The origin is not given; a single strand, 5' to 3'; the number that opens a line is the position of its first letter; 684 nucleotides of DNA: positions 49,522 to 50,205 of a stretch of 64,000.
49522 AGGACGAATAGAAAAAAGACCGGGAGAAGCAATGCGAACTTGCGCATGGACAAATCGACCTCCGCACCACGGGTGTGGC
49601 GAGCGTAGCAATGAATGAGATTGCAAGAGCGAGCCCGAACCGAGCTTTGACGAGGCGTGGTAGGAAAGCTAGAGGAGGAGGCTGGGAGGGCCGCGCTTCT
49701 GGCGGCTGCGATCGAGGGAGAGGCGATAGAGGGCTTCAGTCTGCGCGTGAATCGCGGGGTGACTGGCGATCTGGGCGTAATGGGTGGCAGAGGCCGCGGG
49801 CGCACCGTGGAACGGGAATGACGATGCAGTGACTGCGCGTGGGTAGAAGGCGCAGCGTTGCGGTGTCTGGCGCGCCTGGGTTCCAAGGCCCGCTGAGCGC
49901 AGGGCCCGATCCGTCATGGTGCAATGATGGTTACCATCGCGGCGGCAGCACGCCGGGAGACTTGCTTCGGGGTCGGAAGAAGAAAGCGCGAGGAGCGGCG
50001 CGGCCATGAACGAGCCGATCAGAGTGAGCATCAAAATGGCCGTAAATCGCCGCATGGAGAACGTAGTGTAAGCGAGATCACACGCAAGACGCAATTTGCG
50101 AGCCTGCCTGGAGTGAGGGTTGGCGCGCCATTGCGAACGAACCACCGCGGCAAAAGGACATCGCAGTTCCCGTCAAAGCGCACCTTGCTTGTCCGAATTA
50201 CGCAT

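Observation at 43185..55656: Island E3: a self-contained metal-scavenging island with its own arm motif and a dead relaxase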

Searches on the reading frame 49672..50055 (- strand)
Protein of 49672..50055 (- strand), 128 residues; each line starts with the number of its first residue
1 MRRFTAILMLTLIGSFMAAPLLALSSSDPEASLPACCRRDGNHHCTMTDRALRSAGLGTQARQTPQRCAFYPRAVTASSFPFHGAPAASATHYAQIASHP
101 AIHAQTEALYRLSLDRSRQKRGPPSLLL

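Call 55: search_protein_families(library=pfam, proteins=[window:49672-50055:-], max_evalue=10)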
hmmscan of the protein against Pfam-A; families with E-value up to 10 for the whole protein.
seq(128 aa): 0 families

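Call 76: find_homologous_proteins(query=window:49672-50055:-, max_evalue=0.001)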
Query seq(128 aa) (128 aa): 202 proteins with E <= 0.001 among 296 candidates; the best 120 are listed.
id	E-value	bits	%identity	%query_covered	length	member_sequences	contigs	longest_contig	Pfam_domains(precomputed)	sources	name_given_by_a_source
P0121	3.0e-77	274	100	100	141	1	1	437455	-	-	-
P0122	1.3e-62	227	83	98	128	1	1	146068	-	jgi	jgi:hypothetical protein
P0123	9.7e-62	224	82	100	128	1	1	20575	-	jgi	jgi:hypothetical protein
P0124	1.8e-60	220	86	93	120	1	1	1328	-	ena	-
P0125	4.3e-52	193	72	99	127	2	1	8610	-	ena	-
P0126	8.5e-48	179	66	100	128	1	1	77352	-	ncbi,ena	-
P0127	2.4e-47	178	66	100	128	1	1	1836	-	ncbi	ncbi:MAG: hypothetical protein WBQ95_15880 [Terracidiphilus sp.]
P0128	3.0e-44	168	64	100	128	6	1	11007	-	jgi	jgi:hypothetical protein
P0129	2.6e-43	165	63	100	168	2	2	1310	-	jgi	jgi:hypothetical protein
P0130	1.6e-42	162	61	100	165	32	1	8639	-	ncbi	-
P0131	1.6e-40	156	64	91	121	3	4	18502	-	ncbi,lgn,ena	-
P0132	1.6e-39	152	63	94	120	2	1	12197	-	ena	-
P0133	3.9e-39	151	59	100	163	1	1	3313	-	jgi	jgi:hypothetical protein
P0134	1.5e-38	149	60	97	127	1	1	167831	-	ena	-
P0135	4.8e-38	148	62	100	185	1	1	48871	-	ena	-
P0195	2.9e-21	94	44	99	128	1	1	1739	PF11162.14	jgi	jgi:hypothetical protein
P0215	2.2e-19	88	46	83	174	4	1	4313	PF11162.14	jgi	jgi:hypothetical protein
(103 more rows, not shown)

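Call 77: find_encoding_contigs(protein=P0122, flank=10000, max_places=3)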
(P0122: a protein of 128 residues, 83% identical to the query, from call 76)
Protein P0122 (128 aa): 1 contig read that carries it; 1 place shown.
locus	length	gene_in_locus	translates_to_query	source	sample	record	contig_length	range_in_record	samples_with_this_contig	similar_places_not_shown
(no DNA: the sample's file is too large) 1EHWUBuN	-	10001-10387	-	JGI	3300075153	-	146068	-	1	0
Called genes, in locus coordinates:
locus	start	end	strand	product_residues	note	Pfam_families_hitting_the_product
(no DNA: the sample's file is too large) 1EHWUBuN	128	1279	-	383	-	PF10509:GalKase_gal_bdg, PF00288:GHMP_kinases_N, PF08544:GHMP_kinases_C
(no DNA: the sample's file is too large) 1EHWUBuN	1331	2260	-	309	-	PF14486:DUF4432 (faint)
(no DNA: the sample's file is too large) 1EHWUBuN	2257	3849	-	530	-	PF00266:Aminotran_5 (weak), PF00155:Aminotran_1_2, PF01212:Beta_elim_lyase, PF00282:Pyridoxal_deC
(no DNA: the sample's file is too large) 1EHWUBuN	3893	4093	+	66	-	PF00313:CSD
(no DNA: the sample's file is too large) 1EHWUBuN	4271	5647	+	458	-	PF06965:Na_H_antiport_1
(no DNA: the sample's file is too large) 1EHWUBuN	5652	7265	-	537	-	PF00962:A_deaminase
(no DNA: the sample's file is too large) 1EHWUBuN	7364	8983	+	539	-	PF07691:PA14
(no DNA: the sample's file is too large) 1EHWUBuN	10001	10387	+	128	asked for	-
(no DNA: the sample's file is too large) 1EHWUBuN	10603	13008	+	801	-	PF13620:CarboxypepD_reg, PF13715:CarbopepD_reg_2 (weak), PF17210:SdrD_B (weak), PF22904:NOMO1-like_2nd (weak), PF07715:Plug, PF00593:TonB_dep_Rec_b-barrel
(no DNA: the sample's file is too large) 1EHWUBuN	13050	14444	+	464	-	PF03929:PepSY_TM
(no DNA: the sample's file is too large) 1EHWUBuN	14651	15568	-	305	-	PF14494:DUF4436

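Call 78: find_encoding_contigs(protein=P0123, flank=10000, max_places=3)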
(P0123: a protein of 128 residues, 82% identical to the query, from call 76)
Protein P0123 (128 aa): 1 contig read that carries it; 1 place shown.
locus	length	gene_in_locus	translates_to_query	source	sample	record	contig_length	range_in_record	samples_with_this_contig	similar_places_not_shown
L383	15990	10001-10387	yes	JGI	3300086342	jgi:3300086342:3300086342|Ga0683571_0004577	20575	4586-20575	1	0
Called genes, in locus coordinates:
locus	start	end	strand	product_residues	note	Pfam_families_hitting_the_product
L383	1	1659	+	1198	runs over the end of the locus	PF13620:CarboxypepD_reg, PF13715:CarbopepD_reg_2 (weak), PF25183:OMP_b-brl_4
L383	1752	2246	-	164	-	PF01475:FUR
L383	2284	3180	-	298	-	PF05175:MTS (weak), PF01209:Ubie_methyltran, PF13489:Methyltransf_23, PF08241:Methyltransf_11, PF08242:Methyltransf_12, PF13649:Methyltransf_25, PF13847:Methyltransf_31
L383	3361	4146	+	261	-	PF14023:Bestrophin-like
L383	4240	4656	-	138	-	-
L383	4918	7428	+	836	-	PF00069:Pkinase, PF07714:PK_Tyr_Ser-Thr, PF13424:TPR_12 (weak), PF21033:RMD1-3 (weak), PF13432:TPR_16 (weak), PF13424:TPR_12 (weak), PF00515:TPR_1 (weak), PF13424:TPR_12 (weak), +14 more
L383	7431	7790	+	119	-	-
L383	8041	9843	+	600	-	PF05960:DUF885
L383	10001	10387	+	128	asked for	-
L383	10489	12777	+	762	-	PF13620:CarboxypepD_reg, PF13715:CarbopepD_reg_2, PF17210:SdrD_B (weak), PF07715:Plug (weak), PF00593:TonB_dep_Rec_b-barrel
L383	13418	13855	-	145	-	PF13798:PCYCGC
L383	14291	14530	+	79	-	-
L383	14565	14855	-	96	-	PF01329:Pterin_4a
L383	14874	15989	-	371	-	?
